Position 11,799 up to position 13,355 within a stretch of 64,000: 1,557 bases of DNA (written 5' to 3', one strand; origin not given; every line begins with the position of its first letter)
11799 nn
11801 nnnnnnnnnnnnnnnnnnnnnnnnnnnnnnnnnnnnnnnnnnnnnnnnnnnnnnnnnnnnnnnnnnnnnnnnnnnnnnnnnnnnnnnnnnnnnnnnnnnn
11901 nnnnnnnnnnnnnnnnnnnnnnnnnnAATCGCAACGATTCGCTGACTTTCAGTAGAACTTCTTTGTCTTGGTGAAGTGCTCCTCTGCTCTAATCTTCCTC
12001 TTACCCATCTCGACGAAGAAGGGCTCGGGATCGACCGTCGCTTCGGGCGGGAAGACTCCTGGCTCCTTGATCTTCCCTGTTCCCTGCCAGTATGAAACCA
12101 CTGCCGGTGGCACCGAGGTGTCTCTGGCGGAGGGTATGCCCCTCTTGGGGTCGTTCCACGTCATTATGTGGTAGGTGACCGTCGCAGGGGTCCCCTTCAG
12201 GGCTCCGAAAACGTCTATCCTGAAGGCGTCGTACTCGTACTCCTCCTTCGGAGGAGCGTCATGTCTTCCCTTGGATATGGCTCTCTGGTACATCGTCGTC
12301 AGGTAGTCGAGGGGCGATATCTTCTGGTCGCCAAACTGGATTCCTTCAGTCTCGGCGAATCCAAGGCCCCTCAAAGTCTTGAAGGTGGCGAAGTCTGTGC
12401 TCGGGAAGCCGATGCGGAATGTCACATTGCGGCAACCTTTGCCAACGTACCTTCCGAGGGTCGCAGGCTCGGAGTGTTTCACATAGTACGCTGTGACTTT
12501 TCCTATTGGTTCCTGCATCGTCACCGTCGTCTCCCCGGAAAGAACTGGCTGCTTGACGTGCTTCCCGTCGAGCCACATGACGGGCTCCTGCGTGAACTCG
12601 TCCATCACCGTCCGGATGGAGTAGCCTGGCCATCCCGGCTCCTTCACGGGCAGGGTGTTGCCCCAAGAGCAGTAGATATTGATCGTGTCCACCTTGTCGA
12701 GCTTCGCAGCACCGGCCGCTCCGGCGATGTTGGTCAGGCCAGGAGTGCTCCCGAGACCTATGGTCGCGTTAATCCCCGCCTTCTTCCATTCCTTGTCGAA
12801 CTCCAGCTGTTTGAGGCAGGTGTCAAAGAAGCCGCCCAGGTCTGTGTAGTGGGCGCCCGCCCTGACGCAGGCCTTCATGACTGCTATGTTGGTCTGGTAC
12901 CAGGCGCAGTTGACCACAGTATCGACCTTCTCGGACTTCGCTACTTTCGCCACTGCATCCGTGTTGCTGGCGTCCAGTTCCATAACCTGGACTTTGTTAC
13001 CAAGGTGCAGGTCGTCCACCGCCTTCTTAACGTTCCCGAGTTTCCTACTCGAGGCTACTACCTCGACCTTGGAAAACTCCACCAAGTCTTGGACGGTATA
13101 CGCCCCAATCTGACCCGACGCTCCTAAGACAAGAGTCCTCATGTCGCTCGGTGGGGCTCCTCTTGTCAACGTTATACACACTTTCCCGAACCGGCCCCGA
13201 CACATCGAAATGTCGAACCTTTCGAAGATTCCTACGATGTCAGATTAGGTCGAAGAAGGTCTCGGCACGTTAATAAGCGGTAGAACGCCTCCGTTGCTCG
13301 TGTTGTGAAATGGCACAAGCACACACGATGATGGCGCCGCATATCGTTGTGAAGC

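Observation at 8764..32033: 23-kb supercluster of omega-aminotransferases, aldehyde dehydrogenases and saccharopine-dehydrogenase-like enzymes with two uptake systems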

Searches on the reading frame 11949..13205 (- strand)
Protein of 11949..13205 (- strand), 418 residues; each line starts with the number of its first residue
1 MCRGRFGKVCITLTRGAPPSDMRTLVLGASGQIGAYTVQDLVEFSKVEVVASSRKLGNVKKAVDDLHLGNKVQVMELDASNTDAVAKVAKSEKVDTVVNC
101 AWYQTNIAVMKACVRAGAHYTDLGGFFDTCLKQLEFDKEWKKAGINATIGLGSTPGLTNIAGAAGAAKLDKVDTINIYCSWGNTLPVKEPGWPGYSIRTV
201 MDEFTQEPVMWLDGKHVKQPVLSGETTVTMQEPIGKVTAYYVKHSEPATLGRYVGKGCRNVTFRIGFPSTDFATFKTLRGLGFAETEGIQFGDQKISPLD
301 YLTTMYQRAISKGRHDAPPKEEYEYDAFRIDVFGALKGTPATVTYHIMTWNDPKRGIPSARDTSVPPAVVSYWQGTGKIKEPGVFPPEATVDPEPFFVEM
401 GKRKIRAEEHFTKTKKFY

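Call 4: search_protein_families(library=pfam, proteins=[window:11949-13205:-])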
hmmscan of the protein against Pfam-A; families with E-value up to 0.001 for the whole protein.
window:11949-13205:- (418 aa): 7 families
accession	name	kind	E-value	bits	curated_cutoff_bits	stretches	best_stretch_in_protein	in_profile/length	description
PF03435.24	Sacchrp_dh_NADP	-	2.1e-19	70.5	25.1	1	25-146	2-127/129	Saccharopine dehydrogenase NADP binding domain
PF16653.10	Sacchrp_dh_C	-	5.4e-15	56.7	31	1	152-403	1-263/265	Saccharopine dehydrogenase C-terminal domain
PF01370.27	Epimerase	-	4.5e-08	33.2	20.9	1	25-107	2-77/240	NAD dependent epimerase/dehydratase family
PF16363.11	GDP_Man_Dehyd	-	2.4e-06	27.7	27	1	25-101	1-83/332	GDP-mannose 4,6 dehydratase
PF04321.23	RmlD_sub_bind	-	5.7e-06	26.1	27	1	22-104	1-62/287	RmlD substrate binding domain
PF13460.12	NAD_binding_10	-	2e-05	25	27.2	1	28-102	1-69/184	NAD(P)H-binding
PF08659.16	KR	-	3.4e-05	24.3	22.6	1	25-98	4-86/180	KR domain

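Call 6: search_protein_families(library=ncbifam, proteins=[window:11949-13205:-], max_evalue=1e-10)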
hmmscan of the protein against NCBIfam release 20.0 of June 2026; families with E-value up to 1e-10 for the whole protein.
window:11949-13205:- (418 aa): 1 family
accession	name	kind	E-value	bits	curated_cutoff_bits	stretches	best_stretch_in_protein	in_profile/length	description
NF043000.1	carsnrspmd_synth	equivalog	5.2e-13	49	800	1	68-308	55-302/405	carboxynorspermidine synthase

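Call 18: search_solved_structures(query=window:11949-13205:-, max_evalue=0.01)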
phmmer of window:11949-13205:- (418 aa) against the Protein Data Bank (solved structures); distinct sequences matched with E-value up to 0.01: 4.
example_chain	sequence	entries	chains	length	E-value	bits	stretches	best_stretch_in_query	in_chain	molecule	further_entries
4rl6_A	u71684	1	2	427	4.4e-18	68.5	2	126-397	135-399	Saccharopine dehydrogenase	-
8deb_A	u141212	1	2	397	4.2e-16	61.9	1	23-409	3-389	Carboxyspermidine dehydrogenase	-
8h4z_A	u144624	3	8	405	8.9e-16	60.9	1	48-306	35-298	Saccharopine dehydrogenase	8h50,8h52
4ina_A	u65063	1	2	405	1.4e-14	56.9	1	43-405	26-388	saccharopine dehydrogenase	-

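Call 52: find_homologous_proteins(query=window:11949-13205:-, max_evalue=1e-30)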
Query window:11949-13205:- (418 aa): 462 proteins with E <= 1e-30 among 6539 candidates; the best 120 are listed.
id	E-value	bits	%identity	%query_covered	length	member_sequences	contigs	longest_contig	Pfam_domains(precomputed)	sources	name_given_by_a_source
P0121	4.8e-254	861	93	95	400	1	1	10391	PF08659.17,PF04321.24,PF16363.12,PF16653.11,PF03435.25,PF01370.28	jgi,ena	-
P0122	6.0e-254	860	93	95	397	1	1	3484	PF08659.17,PF04321.24,PF16363.12,PF16653.11,PF03435.25,PF01370.28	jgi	-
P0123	1.0e-253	860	92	95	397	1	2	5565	PF04321.24,PF16363.12,PF16653.11,PF03435.25,PF01370.28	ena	-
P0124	1.3e-253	859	92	95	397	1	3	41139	PF08659.17,PF04321.24,PF16363.12,PF16653.11,PF03435.25,PF01370.28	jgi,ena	-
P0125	5.4e-253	857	92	95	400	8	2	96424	PF04321.24,PF16363.12,PF16653.11,PF03435.25,PF01370.28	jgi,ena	-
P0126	7.9e-253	857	92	95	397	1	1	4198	PF08659.17,PF04321.24,PF16363.12,PF16653.11,PF03435.25,PF01370.28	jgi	-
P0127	2.5e-252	855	91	95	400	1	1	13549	PF08659.17,PF04321.24,PF16363.12,PF16653.11,PF03435.25,PF01370.28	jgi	jgi:saccharopine dehydrogenase-like NADP-dependent oxidoreductase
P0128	6.4e-252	854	91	95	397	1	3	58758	PF04321.24,PF16363.12,PF16653.11,PF03435.25,PF01370.28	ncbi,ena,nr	ncbi:MAG TPA: saccharopine dehydrogenase NADP-binding domain-containing protein [Nitrososphaerales a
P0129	9.9e-252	853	92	95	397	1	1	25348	PF08659.17,PF04321.24,PF16363.12,PF16653.11,PF03435.25,PF01370.28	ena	-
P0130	1.2e-251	853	91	95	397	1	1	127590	PF04321.24,PF16363.12,PF16653.11,PF03435.25,PF01370.28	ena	-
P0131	6.0e-251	851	91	95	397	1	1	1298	PF08659.17,PF04321.24,PF16363.12,PF16653.11,PF03435.25,PF01370.28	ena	-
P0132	7.1e-251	850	91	95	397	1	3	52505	PF08659.17,PF04321.24,PF16363.12,PF16653.11,PF03435.25,PF01370.28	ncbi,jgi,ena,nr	ncbi:MAG TPA: saccharopine dehydrogenase NADP-binding domain-containing protein [Nitrososphaerales a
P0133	8.2e-251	850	91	95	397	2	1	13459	PF04321.24,PF16363.12,PF16653.11,PF03435.25,PF01370.28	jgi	-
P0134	1.1e-250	850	91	95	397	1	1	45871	PF08659.17,PF04321.24,PF16363.12,PF16653.11,PF03435.25,PF01370.28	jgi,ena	-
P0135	3.0e-249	845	90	95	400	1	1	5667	PF04321.24,PF16363.12,PF16653.11,PF03435.25,PF01370.28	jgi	-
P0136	4.3e-249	844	89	95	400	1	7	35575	PF04321.24,PF16363.12,PF16653.11,PF03435.25,PF01370.28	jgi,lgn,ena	jgi:saccharopine dehydrogenase (NAD+, L-lysine-forming)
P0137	4.7e-249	844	90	95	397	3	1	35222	PF04321.24,PF16363.12,PF16653.11,PF03435.25,PF01370.28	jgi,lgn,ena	jgi:saccharopine dehydrogenase (NAD+, L-lysine-forming)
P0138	8.9e-249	843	90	95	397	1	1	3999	PF04321.24,PF16363.12,PF16653.11,PF03435.25,PF01370.28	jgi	jgi:lysine 6-dehydrogenase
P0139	1.5e-248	843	89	95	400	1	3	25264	PF04321.24,PF16363.12,PF16653.11,PF03435.25,PF01370.28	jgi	jgi:saccharopine dehydrogenase (NAD+, L-lysine-forming)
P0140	1.1e-247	840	89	95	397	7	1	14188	PF04321.24,PF16363.12,PF16653.11,PF03435.25,PF01370.28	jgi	-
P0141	1.9e-247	839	90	95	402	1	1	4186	PF16653.11,PF13460.13,PF03435.25,PF01370.28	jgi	-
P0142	1.6e-246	836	89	95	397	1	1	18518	PF04321.24,PF16363.12,PF16653.11,PF13460.13,PF03435.25,PF01370.28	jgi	jgi:saccharopine dehydrogenase (NAD+, L-lysine-forming)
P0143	1.7e-246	836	90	95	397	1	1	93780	PF04321.24,PF16363.12,PF16653.11,PF13460.13,PF03435.25,PF01370.28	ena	-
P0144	1.3e-245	833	88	95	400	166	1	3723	PF04321.24,PF16363.12,PF16653.11,PF03435.25,PF01370.28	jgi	jgi:lysine 6-dehydrogenase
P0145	4.0e-244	828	88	95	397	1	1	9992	PF04321.24,PF16653.11,PF03435.25,PF01370.28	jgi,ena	-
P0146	5.0e-244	828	89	95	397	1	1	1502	PF04321.24,PF16363.12,PF16653.11,PF13460.13,PF03435.25,PF01370.28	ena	-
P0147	5.2e-244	828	87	95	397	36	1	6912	PF16363.12,PF16653.11,PF03435.25,PF01370.28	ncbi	-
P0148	9.4e-244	827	88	95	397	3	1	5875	PF16363.12,PF16653.11,PF03435.25,PF01370.28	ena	-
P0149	1.1e-243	827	88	95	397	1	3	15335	PF16363.12,PF16653.11,PF03435.25,PF01370.28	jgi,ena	-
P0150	1.1e-243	827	89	95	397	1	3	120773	PF16363.12,PF16653.11,PF03435.25,PF01370.28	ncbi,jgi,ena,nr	ncbi:MAG TPA: saccharopine dehydrogenase NADP-binding domain-containing protein [Nitrososphaerales a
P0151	1.6e-243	826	88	95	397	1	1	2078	PF04321.24,PF16363.12,PF16653.11,PF03435.25,PF01370.28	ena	-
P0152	5.7e-243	824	88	95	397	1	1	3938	PF16363.12,PF16653.11,PF03435.25,PF01370.28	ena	-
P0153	1.3e-241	820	88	95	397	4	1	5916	PF04321.24,PF16363.12,PF16653.11,PF03435.25,PF01370.28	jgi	-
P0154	2.0e-241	819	86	98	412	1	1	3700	PF16363.12,PF16653.11,PF13460.13,PF03435.25,PF01370.28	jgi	jgi:lysine 6-dehydrogenase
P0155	4.6e-241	818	87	95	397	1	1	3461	PF08659.17,PF16363.12,PF16653.11,PF13460.13,PF03435.25,PF01370.28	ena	-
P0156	1.9e-240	816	87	95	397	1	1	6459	PF16653.11,PF03435.25,PF01370.28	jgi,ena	-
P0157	3.4e-240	815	87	95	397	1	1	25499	PF04321.24,PF16363.12,PF16653.11,PF13460.13,PF03435.25,PF01370.28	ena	-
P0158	5.9e-240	814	87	95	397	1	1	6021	PF16363.12,PF16653.11,PF13460.13,PF03435.25,PF01370.28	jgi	-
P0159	7.9e-240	814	87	95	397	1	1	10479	PF16363.12,PF16653.11,PF13460.13,PF03435.25,PF01370.28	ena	-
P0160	8.7e-240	814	87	95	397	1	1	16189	PF04321.24,PF16363.12,PF16653.11,PF13460.13,PF03435.25,PF01370.28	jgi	-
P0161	1.3e-239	813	88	95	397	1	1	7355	PF04321.24,PF16363.12,PF16653.11,PF13460.13,PF03435.25,PF01370.28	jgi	jgi:saccharopine dehydrogenase (NAD+, L-lysine-forming)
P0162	1.6e-239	813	87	95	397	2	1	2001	PF16363.12,PF16653.11,PF03435.25,PF01370.28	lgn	-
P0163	4.3e-238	808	85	95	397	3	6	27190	PF08659.17,PF16363.12,PF16653.11,PF03435.25,PF01370.28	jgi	jgi:saccharopine dehydrogenase-like NADP-dependent oxidoreductase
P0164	7.2e-237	804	86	95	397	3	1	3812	PF04321.24,PF16653.11,PF03435.25,PF01370.28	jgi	jgi:saccharopine dehydrogenase-like NADP-dependent oxidoreductase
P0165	1.7e-236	803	86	95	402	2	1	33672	PF16653.11,PF13460.13,PF03435.25,PF01370.28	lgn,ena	-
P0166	3.0e-236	802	85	95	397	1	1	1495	PF04321.24,PF16363.12,PF16653.11,PF03435.25,PF01370.28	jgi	jgi:saccharopine dehydrogenase-like NADP-dependent oxidoreductase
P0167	6.4e-235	798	84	95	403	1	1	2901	PF04321.24,PF16363.12,PF16653.11,PF13460.13,PF03435.25,PF01370.28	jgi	jgi:lysine 6-dehydrogenase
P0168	1.4e-233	793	85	95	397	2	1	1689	PF04321.24,PF16653.11,PF03435.25,PF01370.28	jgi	jgi:saccharopine dehydrogenase-like NADP-dependent oxidoreductase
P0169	1.5e-233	793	84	95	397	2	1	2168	PF04321.24,PF16363.12,PF16653.11,PF03435.25,PF01370.28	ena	-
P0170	2.3e-233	793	84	95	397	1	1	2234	PF04321.24,PF16363.12,PF16653.11,PF03435.25,PF01370.28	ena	-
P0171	2.9e-233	792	84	95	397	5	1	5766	PF04321.24,PF16363.12,PF16653.11,PF03435.25,PF01370.28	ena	-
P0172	4.2e-233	792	83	95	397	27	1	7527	PF04321.24,PF16363.12,PF16653.11,PF03435.25,PF01370.28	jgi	jgi:saccharopine dehydrogenase-like NADP-dependent oxidoreductase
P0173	6.4e-233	791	83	95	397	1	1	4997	PF04321.24,PF16363.12,PF16653.11,PF03435.25,PF01370.28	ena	-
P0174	8.3e-233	791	83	95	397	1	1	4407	PF04321.24,PF16363.12,PF16653.11,PF03435.25,PF01370.28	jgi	-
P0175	1.4e-232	790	85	95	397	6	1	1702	PF16653.11,PF03435.25,PF01370.28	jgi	-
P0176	1.9e-232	790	84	94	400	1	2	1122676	PF16363.12,PF16653.11,PF03435.25,PF01370.28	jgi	jgi:saccharopine dehydrogenase-like NADP-dependent oxidoreductase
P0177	2.2e-232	789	84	95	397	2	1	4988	PF16653.11,PF03435.25,PF01370.28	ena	-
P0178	3.9e-232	789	83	95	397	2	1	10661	PF04321.24,PF16363.12,PF16653.11,PF03435.25,PF01370.28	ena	-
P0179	4.1e-232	788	84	95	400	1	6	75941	PF16653.11,PF03435.25,PF01370.28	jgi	jgi:saccharopine dehydrogenase-like NADP-dependent oxidoreductase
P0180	6.3e-232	788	83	95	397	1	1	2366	PF04321.24,PF16363.12,PF16653.11,PF03435.25,PF01370.28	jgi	-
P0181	1.1e-231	787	84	95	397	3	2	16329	PF04321.24,PF16363.12,PF16653.11,PF03435.25,PF01370.28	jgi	jgi:saccharopine dehydrogenase-like NADP-dependent oxidoreductase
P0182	1.4e-231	787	85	94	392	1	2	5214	PF16653.11,PF03435.25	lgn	-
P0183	2.1e-231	786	83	95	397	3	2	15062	PF16363.12,PF16653.11,PF03435.25,PF01370.28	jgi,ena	jgi:saccharopine dehydrogenase-like NADP-dependent oxidoreductase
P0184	1.4e-229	780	82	95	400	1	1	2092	PF16363.12,PF16653.11,PF03435.25,PF01370.28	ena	-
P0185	1.6e-229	780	84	95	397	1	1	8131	PF16363.12,PF16653.11,PF03435.25,PF01370.28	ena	-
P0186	8.6e-228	774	83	95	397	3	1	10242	PF16653.11,PF03435.25,PF01370.28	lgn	-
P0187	3.6e-225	766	81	95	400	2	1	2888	PF16363.12,PF16653.11,PF03435.25,PF01370.28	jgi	-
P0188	4.9e-224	762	80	95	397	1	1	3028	PF04321.24,PF16363.12,PF16653.11,PF03435.25,PF01370.28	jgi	jgi:saccharopine dehydrogenase-like NADP-dependent oxidoreductase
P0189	2.0e-223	760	81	95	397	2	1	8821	PF16363.12,PF16653.11,PF03435.25,PF01370.28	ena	-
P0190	1.3e-222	757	81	95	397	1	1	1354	PF16363.12,PF16653.11,PF03435.25,PF01370.28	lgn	-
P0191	3.1e-222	756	80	95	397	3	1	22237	PF04321.24,PF16363.12,PF16653.11,PF03435.25,PF01370.28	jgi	-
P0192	4.9e-221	752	81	95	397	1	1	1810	PF16363.12,PF16653.11,PF03435.25,PF01370.28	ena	-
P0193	6.6e-221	752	80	95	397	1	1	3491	PF16653.11,PF03435.25,PF01370.28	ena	-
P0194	5.7e-220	748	81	95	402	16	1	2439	PF16653.11,PF13460.13,PF03435.25,PF01370.28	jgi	jgi:saccharopine dehydrogenase-like NADP-dependent oxidoreductase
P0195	5.1e-219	745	80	95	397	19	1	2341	PF04321.24,PF16653.11,PF03435.25,PF01370.28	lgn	-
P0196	1.3e-218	744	80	95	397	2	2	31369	PF16653.11,PF03435.25,PF01370.28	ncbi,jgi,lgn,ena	-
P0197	1.4e-218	744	79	95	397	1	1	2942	PF16363.12,PF16653.11,PF03435.25,PF01370.28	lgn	-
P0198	4.0e-218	742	79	95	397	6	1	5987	PF16363.12,PF16653.11,PF03435.25,PF01370.28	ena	-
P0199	1.6e-217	740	79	95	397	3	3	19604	PF04321.24,PF16653.11,PF03435.25,PF01370.28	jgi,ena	-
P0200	5.3e-217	739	77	95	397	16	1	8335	PF04321.24,PF16653.11,PF03435.25,PF01370.28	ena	-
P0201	2.7e-216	736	78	95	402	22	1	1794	PF16653.11,PF13460.13,PF03435.25,PF01370.28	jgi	jgi:saccharopine dehydrogenase (NAD+, L-lysine-forming)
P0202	4.4e-216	736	78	95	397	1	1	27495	PF16363.12,PF16653.11,PF03435.25,PF01370.28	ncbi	-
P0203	9.4e-216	735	78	95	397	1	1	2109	PF16653.11,PF03435.25,PF01370.28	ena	-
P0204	1.8e-215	734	78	95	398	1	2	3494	PF04321.24,PF16363.12,PF16653.11,PF03435.25,PF01370.28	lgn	-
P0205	2.9e-215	733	78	95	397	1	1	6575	PF16653.11,PF03435.25,PF01370.28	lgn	-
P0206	3.2e-215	733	78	95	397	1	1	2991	PF16363.12,PF16653.11,PF03435.25,PF01370.28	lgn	-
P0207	6.7e-215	732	78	95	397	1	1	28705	PF16653.11,PF03435.25,PF01370.28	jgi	-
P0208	8.4e-215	731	79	95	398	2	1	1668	PF16653.11,PF03435.25,PF01370.28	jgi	-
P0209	8.7e-215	731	78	95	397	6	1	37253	PF16653.11,PF03435.25,PF01370.28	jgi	jgi:saccharopine dehydrogenase (NAD+, L-lysine-forming)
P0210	1.0e-214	731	78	95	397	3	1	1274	PF16363.12,PF16653.11,PF03435.25,PF01370.28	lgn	-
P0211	1.2e-214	731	78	95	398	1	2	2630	PF04321.24,PF16363.12,PF16653.11,PF03435.25,PF01370.28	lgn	-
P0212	2.0e-214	730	77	95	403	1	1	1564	PF16363.12,PF16653.11,PF03435.25,PF01370.28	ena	-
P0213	2.2e-214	730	78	95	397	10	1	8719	PF16653.11,PF03435.25,PF01370.28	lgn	-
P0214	2.6e-214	730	77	95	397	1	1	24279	PF16653.11,PF03435.25,PF01370.28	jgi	jgi:saccharopine dehydrogenase (NAD+, L-lysine-forming)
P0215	3.8e-214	729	78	95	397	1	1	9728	PF16653.11,PF03435.25,PF01370.28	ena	-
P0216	3.9e-214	729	77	95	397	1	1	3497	PF16653.11,PF03435.25,PF01370.28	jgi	jgi:lysine 6-dehydrogenase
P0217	5.5e-214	729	78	95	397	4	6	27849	PF16653.11,PF03435.25,PF01370.28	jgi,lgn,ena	-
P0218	5.5e-214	729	77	95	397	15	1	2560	PF04321.24,PF16363.12,PF16653.11,PF03435.25,PF01370.28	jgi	-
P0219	5.9e-214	729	77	95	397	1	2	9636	PF16653.11,PF03435.25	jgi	jgi:lysine 6-dehydrogenase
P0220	7.3e-214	728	78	95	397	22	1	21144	PF16363.12,PF16653.11,PF03435.25,PF01370.28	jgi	-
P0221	8.4e-214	728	77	95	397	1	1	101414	PF16363.12,PF16653.11,PF03435.25,PF01370.28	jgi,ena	-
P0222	1.4e-213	727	78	95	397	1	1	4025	PF16363.12,PF16653.11,PF03435.25,PF01370.28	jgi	jgi:saccharopine dehydrogenase-like NADP-dependent oxidoreductase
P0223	2.0e-213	727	78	95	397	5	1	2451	PF16363.12,PF16653.11,PF03435.25,PF01370.28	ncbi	-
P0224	2.6e-213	727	78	95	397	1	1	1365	PF16653.11,PF03435.25,PF01370.28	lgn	-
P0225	2.9e-213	726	78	95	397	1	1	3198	PF16363.12,PF16653.11,PF03435.25,PF01370.28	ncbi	-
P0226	4.8e-213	726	78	95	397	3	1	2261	PF16653.11,PF03435.25,PF01370.28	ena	-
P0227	6.3e-213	725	78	94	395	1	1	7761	PF16363.12,PF16653.11,PF03435.25,PF01370.28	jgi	jgi:saccharopine dehydrogenase-like NADP-dependent oxidoreductase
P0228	6.5e-213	725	78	95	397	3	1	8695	PF16363.12,PF16653.11,PF03435.25,PF01370.28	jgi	jgi:saccharopine dehydrogenase-like NADP-dependent oxidoreductase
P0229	8.3e-213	725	78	95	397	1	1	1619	PF16653.11,PF03435.25,PF01370.28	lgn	-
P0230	9.7e-213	725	77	95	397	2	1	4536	PF16653.11,PF03435.25,PF01370.28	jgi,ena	-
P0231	1.2e-212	724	78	95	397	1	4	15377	PF16653.11,PF03435.25,PF01370.28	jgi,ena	-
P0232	1.3e-212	724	77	95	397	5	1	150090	PF16363.12,PF16653.11,PF03435.25,PF01370.28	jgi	jgi:lysine 6-dehydrogenase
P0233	2.0e-212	724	77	95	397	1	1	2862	PF16653.11,PF13460.13,PF03435.25,PF01370.28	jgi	jgi:saccharopine dehydrogenase (NAD+, L-lysine-forming)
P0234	5.2e-212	722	77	95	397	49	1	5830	PF16653.11,PF03435.25,PF01370.28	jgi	jgi:saccharopine dehydrogenase-like NADP-dependent oxidoreductase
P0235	6.1e-212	722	77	95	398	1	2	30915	PF16653.11,PF03435.25,PF01370.28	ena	-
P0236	6.2e-212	722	77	95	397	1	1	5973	PF16653.11,PF03435.25,PF01370.28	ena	-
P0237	6.4e-212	722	77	95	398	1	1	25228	PF16653.11,PF03435.25,PF01370.28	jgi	-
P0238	6.5e-212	722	77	95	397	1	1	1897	PF16363.12,PF16653.11,PF03435.25,PF01370.28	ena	-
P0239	7.0e-212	722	77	95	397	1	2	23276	PF16363.12,PF16653.11,PF03435.25,PF01370.28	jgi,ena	jgi:saccharopine dehydrogenase (NAD+, L-lysine-forming)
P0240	7.2e-212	722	77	95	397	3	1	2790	PF16363.12,PF16653.11,PF03435.25,PF01370.28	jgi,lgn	jgi:lysine 6-dehydrogenase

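Call 53: find_encoding_contigs(protein=P0130, flank=10000, max_places=1)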
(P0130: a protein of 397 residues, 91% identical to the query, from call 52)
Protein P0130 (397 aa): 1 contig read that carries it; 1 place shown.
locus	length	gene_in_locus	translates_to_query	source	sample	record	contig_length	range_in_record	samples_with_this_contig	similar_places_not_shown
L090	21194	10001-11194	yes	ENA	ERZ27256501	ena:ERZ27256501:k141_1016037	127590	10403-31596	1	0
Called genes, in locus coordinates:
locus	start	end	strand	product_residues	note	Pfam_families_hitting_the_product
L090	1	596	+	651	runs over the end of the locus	-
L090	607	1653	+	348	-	PF19300:BPD_transp_1_N (weak), PF00528:BPD_transp_1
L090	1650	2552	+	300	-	PF00528:BPD_transp_1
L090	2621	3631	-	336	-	PF00005:ABC_tran, PF13304:AAA_21 (weak), PF08352:oligo_HPY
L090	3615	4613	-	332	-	PF00005:ABC_tran, PF13304:AAA_21 (faint), PF08352:oligo_HPY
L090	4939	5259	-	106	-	-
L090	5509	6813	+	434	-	PF00202:Aminotran_3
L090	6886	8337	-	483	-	PF00171:Aldedh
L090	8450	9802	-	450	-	PF00202:Aminotran_3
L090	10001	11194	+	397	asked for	PF01370:Epimerase, PF03435:Sacchrp_dh_NADP, PF04321:RmlD_sub_bind (weak), PF16363:GDP_Man_Dehyd (weak), PF16653:Sacchrp_dh_C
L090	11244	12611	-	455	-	PF00202:Aminotran_3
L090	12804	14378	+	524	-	PF00324:AA_permease, PF13520:AA_permease_2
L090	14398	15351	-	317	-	-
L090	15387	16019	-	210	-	-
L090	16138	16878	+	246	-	-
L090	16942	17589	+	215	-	PF00753:Lactamase_B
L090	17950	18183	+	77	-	PF14216:DUF4326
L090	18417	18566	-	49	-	-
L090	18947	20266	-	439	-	PF01266:DAO, PF01946:Thi4 (weak)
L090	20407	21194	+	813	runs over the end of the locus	PF02901:PFL-like, PF01228:Gly_radical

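Call 54: find_encoding_contigs(protein=P0176, flank=10000, max_places=1)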
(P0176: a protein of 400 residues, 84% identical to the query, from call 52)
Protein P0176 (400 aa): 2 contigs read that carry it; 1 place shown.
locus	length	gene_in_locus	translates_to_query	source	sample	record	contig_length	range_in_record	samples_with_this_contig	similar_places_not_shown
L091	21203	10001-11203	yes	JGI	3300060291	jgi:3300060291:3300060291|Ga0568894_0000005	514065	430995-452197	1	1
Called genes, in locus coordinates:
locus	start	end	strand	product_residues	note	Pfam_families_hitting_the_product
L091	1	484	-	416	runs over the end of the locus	PF05621:TniB (weak), PF13191:AAA_16 (weak), PF13401:AAA_22, PF22703:Cdc6_lid, PF09079:WHD_Cdc6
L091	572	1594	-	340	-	PF00586:AIRS, PF02769:AIRS_C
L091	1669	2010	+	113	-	PF00903:Glyoxalase, PF12681:Glyoxalase_2 (weak)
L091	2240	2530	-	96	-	PF08734:GYD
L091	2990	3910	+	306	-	-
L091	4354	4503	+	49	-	-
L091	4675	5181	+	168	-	PF06177:QueT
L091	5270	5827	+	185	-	PF01661:Macro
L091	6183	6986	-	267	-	PF02567:PhzC-PhzF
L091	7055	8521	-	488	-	PF00202:Aminotran_3, PF00155:Aminotran_1_2 (weak)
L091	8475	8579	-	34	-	-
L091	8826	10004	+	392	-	PF01488:Shikimate_DH (weak), PF03435:Sacchrp_dh_NADP, PF16653:Sacchrp_dh_C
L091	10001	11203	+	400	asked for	PF01370:Epimerase (weak), PF03435:Sacchrp_dh_NADP, PF16363:GDP_Man_Dehyd (weak), PF16653:Sacchrp_dh_C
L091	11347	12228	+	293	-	PF00528:BPD_transp_1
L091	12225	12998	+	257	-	PF00528:BPD_transp_1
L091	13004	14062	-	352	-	PF00005:ABC_tran, PF08402:TOBE_2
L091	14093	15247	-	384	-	PF01547:SBP_bac_1, PF13416:SBP_bac_8, PF13343:SBP_bac_6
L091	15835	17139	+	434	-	PF07690:MFS_1, PF12832:MFS_1_like, PF07690:MFS_1 (weak)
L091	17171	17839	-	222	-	PF00117:GATase, PF07722:Peptidase_C26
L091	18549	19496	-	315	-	PF00296:Bac_luciferase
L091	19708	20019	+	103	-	-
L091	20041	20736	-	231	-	PF00753:Lactamase_B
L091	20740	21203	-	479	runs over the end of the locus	PF07690:MFS_1, PF00083:Sugar_tr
